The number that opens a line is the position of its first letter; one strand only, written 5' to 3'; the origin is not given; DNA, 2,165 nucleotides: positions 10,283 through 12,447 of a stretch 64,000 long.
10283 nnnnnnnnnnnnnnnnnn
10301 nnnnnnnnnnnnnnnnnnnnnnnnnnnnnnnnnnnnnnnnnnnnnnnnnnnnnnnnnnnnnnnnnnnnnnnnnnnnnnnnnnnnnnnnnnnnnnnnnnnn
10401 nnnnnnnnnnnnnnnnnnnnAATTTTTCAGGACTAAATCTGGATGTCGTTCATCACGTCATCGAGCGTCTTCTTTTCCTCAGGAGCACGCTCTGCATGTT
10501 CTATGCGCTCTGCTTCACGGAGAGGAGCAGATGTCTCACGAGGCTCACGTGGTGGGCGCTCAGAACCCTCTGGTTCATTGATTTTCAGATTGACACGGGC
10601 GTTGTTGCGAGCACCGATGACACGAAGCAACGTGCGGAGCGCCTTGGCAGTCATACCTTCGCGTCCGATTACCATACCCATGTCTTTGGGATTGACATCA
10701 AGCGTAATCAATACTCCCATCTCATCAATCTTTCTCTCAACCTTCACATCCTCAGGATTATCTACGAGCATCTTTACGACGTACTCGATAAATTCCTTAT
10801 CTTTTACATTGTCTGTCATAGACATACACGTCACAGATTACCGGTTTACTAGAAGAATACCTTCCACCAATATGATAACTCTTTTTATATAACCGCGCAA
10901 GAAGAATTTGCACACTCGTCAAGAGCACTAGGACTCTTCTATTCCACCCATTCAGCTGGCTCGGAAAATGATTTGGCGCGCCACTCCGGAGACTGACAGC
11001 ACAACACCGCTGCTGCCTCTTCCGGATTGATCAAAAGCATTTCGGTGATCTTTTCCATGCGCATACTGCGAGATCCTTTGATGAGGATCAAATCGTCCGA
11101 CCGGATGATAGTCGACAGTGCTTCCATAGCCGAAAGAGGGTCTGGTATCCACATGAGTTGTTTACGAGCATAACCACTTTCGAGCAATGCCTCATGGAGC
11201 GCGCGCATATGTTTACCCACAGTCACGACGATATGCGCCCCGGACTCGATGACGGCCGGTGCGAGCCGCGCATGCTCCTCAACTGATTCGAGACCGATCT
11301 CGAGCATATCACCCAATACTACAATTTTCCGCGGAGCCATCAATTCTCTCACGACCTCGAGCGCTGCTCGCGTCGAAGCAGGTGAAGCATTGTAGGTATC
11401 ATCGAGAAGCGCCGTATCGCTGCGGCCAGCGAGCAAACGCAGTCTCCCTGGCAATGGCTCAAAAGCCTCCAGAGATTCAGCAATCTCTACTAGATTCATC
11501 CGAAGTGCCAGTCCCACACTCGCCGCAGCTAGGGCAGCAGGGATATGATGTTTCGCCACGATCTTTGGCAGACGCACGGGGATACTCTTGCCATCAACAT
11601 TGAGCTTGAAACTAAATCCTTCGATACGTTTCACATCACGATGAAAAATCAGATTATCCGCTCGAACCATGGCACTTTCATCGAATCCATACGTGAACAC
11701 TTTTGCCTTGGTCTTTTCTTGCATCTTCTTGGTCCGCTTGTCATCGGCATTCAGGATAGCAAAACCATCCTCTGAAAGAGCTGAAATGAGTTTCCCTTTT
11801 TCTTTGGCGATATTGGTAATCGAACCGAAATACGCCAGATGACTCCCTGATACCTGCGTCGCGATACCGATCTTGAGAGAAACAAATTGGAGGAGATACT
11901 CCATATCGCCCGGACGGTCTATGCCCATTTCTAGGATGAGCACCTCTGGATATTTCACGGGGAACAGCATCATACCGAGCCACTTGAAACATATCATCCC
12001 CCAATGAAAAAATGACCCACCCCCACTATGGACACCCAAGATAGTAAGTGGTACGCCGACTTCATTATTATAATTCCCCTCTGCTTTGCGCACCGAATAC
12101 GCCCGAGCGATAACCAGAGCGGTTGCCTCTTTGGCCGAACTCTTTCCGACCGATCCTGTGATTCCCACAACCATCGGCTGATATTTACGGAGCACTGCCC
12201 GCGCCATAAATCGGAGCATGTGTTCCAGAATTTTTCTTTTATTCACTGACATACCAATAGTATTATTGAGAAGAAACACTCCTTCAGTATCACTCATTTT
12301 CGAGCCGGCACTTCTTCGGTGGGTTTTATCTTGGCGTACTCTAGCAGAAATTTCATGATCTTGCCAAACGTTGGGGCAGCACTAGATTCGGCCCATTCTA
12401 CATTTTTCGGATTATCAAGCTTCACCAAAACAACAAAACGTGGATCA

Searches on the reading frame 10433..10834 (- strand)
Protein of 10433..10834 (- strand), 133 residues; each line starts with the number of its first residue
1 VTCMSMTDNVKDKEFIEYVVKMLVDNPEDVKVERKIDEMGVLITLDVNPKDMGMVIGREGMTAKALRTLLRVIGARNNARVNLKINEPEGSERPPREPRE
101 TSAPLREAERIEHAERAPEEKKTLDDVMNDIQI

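Call 7: search_protein_families(library=pfam, proteins=[window:10433-10834:-], max_evalue=0.001)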
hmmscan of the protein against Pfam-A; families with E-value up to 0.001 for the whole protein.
window:10433-10834:- (133 aa): 2 families
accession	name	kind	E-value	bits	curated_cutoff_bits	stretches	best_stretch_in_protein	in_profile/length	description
PF13083.13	KH_KhpA-B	-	1.1e-22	80.2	32.1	1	13-85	1-73/73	KhpA/KhpB, KH domain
PF07650.23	KH_2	-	0.00046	20.4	22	1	43-88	27-73/78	KH domain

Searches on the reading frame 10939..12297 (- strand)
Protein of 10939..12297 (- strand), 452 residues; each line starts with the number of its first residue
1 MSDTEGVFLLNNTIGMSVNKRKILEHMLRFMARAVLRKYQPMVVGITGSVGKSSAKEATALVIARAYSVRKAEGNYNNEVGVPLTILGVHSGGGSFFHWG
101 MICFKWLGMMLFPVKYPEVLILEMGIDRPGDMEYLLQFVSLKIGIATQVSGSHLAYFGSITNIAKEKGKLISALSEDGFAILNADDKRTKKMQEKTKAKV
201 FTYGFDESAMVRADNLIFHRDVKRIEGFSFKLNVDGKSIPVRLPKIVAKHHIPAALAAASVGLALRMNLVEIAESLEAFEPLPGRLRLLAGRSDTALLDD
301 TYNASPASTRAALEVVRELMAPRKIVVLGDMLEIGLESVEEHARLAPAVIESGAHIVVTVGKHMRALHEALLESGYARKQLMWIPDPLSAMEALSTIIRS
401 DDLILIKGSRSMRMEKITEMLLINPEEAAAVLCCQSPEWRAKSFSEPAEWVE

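Call 7: search_protein_families(library=pfam, proteins=[window:10939-12297:-], max_evalue=0.001)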
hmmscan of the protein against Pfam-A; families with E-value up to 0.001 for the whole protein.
window:10939-12297:- (452 aa): 2 families
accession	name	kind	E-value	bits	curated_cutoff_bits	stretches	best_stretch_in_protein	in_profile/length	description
PF08245.18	Mur_ligase_M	-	1.3e-29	104.1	24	1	116-261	56-199/200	Mur ligase middle domain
PF02875.26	Mur_ligase_C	-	2.5e-18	67.6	28.4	1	284-410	1-127/127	Mur ligase, glutamate ligase domain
